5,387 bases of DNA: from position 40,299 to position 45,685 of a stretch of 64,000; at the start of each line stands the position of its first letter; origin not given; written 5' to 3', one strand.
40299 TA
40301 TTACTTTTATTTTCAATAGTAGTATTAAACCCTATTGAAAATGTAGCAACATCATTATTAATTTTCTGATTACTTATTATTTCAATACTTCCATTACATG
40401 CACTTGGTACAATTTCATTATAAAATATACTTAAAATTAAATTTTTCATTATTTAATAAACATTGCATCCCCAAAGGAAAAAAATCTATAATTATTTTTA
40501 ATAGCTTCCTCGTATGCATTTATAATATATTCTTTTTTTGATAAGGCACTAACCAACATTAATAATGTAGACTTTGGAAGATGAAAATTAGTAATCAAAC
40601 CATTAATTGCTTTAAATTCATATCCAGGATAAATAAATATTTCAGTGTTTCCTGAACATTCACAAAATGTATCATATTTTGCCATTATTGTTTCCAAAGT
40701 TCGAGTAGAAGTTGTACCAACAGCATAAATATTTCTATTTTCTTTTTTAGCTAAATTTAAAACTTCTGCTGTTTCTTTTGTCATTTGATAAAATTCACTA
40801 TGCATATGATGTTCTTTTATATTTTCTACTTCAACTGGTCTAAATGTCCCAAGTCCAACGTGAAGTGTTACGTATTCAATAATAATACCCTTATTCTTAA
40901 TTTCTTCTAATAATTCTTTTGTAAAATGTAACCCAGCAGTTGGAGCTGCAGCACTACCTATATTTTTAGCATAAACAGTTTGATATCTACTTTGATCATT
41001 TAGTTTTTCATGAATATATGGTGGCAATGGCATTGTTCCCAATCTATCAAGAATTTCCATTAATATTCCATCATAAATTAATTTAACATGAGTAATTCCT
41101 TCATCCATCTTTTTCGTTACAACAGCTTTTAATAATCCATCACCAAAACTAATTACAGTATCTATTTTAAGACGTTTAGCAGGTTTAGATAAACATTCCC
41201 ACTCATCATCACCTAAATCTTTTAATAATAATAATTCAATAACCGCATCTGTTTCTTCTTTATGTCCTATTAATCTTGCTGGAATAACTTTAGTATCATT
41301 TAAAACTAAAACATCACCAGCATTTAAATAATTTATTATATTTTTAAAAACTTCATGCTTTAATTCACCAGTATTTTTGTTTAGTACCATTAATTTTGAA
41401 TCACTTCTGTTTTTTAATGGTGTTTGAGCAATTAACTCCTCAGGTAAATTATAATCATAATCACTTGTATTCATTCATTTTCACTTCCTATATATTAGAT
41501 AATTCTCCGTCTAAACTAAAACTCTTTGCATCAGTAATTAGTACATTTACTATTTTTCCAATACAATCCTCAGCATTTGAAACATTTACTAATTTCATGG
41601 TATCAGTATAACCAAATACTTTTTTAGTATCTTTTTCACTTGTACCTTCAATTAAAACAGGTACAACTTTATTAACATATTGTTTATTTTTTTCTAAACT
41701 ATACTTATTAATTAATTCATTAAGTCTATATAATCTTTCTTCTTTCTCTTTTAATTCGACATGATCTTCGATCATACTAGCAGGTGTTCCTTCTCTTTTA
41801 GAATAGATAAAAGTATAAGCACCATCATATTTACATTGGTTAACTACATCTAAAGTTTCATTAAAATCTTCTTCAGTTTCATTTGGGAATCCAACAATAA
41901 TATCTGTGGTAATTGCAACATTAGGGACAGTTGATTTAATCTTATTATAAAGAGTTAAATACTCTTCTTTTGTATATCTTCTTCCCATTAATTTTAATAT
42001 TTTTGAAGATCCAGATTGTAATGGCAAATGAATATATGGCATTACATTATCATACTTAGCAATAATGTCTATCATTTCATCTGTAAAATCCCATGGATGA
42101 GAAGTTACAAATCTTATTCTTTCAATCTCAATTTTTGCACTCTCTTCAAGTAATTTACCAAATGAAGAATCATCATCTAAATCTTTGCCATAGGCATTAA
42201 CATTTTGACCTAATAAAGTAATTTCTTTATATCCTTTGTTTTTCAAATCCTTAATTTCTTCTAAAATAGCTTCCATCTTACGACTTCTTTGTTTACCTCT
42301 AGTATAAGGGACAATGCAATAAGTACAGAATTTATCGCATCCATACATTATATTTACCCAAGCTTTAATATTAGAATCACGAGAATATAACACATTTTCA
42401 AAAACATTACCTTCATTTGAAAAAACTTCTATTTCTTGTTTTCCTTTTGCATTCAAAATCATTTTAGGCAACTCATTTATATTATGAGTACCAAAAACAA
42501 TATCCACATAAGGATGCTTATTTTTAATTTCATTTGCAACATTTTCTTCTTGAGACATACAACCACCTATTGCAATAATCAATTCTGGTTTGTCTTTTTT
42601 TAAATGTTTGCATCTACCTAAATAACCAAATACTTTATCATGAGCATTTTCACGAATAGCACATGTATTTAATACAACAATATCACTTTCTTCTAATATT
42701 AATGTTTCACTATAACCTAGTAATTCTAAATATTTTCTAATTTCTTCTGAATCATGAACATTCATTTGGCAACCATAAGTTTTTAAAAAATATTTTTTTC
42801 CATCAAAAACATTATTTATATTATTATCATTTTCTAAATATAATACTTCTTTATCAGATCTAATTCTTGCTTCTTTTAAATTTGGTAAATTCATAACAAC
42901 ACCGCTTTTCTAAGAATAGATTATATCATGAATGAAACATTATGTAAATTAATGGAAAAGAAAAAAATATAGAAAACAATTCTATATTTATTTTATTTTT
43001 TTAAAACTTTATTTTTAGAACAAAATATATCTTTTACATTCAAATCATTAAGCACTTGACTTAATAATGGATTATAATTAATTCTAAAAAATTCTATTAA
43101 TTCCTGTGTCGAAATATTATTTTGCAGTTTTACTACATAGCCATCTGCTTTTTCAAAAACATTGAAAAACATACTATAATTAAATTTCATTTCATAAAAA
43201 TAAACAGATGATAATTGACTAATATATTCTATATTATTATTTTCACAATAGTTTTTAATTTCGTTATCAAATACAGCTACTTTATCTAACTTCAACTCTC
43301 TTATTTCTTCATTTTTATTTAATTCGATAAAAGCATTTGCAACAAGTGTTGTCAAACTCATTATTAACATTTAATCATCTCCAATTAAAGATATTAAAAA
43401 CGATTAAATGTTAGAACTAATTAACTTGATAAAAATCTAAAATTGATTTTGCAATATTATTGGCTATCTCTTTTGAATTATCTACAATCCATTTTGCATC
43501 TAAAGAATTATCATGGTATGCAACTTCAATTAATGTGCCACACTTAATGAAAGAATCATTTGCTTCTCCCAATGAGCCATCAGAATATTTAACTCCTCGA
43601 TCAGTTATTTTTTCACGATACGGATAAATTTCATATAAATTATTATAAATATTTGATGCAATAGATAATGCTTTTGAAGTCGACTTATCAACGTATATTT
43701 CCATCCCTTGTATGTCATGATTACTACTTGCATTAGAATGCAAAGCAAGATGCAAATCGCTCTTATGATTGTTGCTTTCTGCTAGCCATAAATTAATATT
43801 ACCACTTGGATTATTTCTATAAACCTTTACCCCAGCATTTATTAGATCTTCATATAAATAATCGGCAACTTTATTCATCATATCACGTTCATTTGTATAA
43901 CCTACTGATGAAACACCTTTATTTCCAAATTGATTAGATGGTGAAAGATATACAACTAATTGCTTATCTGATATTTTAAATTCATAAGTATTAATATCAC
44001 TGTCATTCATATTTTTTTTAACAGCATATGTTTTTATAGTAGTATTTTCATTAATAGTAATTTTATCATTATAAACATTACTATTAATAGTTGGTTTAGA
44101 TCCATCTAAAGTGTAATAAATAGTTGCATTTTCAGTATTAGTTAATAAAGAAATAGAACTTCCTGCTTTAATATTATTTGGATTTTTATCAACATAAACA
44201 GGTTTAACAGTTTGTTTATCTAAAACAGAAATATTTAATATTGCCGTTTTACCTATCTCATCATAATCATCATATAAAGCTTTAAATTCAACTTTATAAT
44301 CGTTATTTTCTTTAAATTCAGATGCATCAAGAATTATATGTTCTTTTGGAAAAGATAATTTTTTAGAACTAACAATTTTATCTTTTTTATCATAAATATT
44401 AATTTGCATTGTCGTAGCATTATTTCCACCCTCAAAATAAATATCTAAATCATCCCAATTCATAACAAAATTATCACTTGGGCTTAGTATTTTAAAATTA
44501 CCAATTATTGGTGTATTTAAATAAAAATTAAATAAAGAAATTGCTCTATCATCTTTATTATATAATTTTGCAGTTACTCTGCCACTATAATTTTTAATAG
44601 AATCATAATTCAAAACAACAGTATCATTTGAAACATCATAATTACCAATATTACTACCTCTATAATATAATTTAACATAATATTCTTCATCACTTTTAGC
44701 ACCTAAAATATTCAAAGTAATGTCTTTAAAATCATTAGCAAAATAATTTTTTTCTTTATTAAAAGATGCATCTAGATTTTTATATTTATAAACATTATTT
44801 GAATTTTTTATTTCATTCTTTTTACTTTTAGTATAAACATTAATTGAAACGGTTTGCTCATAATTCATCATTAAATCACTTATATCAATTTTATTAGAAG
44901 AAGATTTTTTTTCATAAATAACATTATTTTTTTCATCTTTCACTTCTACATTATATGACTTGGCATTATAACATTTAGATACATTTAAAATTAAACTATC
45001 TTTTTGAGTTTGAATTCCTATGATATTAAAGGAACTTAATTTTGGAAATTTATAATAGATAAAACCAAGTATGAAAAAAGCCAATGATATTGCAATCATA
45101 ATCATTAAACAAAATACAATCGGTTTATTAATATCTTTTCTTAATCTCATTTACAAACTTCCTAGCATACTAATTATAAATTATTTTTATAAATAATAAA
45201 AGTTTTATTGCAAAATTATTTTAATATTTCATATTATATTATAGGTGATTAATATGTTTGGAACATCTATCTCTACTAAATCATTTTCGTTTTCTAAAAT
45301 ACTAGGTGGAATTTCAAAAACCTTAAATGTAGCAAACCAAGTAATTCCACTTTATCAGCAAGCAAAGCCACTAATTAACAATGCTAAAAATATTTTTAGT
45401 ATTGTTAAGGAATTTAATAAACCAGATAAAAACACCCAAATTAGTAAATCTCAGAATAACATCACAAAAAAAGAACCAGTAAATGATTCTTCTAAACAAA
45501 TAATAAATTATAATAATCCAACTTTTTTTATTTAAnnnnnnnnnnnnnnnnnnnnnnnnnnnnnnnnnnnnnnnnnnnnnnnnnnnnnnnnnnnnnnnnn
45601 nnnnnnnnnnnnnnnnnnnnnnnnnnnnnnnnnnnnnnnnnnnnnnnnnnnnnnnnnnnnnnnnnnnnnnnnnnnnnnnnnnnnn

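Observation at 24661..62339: A dispersed family of three TasA/camelysin-like secreted proteins with SipW-cognate-type signals, each inserted into a conserved housekeeping operon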

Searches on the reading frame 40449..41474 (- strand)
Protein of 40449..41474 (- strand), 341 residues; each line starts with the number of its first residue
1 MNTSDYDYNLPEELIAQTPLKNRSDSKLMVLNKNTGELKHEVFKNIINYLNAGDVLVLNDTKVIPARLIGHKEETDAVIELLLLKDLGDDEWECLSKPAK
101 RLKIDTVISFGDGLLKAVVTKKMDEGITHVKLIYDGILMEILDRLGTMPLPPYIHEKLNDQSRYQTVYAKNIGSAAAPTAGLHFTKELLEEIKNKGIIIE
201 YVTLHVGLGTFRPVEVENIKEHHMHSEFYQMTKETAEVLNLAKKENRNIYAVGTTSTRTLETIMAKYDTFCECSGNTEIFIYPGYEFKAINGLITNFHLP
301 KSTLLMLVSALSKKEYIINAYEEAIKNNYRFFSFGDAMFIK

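Call 23: search_protein_families(library=pfam, max_evalue=0.0001, proteins=[window:40449-41474:-])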
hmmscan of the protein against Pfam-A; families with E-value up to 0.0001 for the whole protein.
window:40449-41474:- (341 aa): 1 family
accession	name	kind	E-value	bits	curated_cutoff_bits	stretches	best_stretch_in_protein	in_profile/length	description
PF02547.20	Queuosine_synth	-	1e-137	459.1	25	1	3-340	1-322/322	Queuosine biosynthesis protein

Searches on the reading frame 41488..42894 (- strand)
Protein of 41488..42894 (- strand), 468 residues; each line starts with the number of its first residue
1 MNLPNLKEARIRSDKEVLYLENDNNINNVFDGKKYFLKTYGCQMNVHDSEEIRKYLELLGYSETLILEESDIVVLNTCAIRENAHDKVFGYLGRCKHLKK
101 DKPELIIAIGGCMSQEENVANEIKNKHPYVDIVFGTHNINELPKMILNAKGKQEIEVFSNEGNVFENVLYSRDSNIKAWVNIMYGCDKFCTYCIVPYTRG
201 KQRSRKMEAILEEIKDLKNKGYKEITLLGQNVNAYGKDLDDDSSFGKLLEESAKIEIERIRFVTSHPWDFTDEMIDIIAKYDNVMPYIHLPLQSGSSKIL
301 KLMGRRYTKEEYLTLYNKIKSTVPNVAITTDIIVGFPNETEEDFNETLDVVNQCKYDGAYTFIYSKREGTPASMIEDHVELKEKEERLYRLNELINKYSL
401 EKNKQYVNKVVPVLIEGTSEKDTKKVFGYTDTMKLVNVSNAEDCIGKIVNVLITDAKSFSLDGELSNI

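Call 24: search_protein_families(library=pfam, max_evalue=0.01, proteins=[window:41488-42894:-])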
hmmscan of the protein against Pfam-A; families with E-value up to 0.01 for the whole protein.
window:41488-42894:- (468 aa): 3 families
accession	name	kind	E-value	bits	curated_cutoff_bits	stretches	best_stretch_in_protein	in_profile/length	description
PF04055.27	Radical_SAM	-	1.4e-32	113.6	29.5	1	180-349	1-164/166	Radical SAM superfamily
PF00919.26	UPF0004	-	1e-27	96.4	27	1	34-135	1-98/98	Uncharacterized protein family UPF0004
PF01938.26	TRAM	-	3.4e-14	52.9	21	1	404-465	1-60/61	TRAM domain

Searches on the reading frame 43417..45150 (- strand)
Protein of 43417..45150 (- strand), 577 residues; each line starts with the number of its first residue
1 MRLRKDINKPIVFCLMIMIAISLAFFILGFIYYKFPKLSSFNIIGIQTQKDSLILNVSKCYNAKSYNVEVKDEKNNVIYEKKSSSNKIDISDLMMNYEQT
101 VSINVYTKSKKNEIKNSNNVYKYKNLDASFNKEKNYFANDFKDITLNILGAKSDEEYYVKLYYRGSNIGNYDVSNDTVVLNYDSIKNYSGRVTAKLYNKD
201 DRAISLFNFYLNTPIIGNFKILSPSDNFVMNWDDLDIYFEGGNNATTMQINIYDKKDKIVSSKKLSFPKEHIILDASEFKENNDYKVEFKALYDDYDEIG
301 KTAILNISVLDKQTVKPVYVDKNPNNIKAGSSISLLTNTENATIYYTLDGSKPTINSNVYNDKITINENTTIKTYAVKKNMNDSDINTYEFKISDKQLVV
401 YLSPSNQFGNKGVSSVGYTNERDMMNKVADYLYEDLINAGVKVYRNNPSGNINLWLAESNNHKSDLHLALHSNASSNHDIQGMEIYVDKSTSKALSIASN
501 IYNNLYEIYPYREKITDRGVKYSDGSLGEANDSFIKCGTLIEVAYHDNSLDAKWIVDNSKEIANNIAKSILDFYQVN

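Call 24: search_protein_families(library=pfam, max_evalue=0.01, proteins=[window:43417-45150:-])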
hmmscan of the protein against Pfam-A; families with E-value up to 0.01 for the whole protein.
window:43417-45150:- (577 aa): 3 families
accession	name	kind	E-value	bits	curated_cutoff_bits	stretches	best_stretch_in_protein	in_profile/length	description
PF13290.12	CHB_HEX_C_1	-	1.2e-19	70.4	22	1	326-387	5-66/67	Chitobiase/beta-hexosaminidase C-terminal domain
PF13287.12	Fn3_assoc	-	9.6e-17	61.3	23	1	336-390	4-58/59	Fn3 associated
PF01520.23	Amidase_3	-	8.7e-16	58.9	27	1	410-571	11-173/174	N-acetylmuramoyl-L-alanine amidase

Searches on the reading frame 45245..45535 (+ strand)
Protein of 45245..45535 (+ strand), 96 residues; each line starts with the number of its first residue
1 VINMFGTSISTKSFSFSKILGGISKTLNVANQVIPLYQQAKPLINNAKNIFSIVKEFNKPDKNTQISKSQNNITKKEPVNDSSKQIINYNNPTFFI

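Call 24: search_protein_families(library=pfam, max_evalue=0.01, proteins=[window:45245-45535:+])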
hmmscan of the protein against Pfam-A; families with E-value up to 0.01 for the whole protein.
window:45245-45535:+ (96 aa): 1 family
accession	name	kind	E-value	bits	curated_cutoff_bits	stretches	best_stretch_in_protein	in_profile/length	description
PF14181.11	YqfQ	-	4.4e-07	30.7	27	1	8-70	44-107/166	YqfQ-like protein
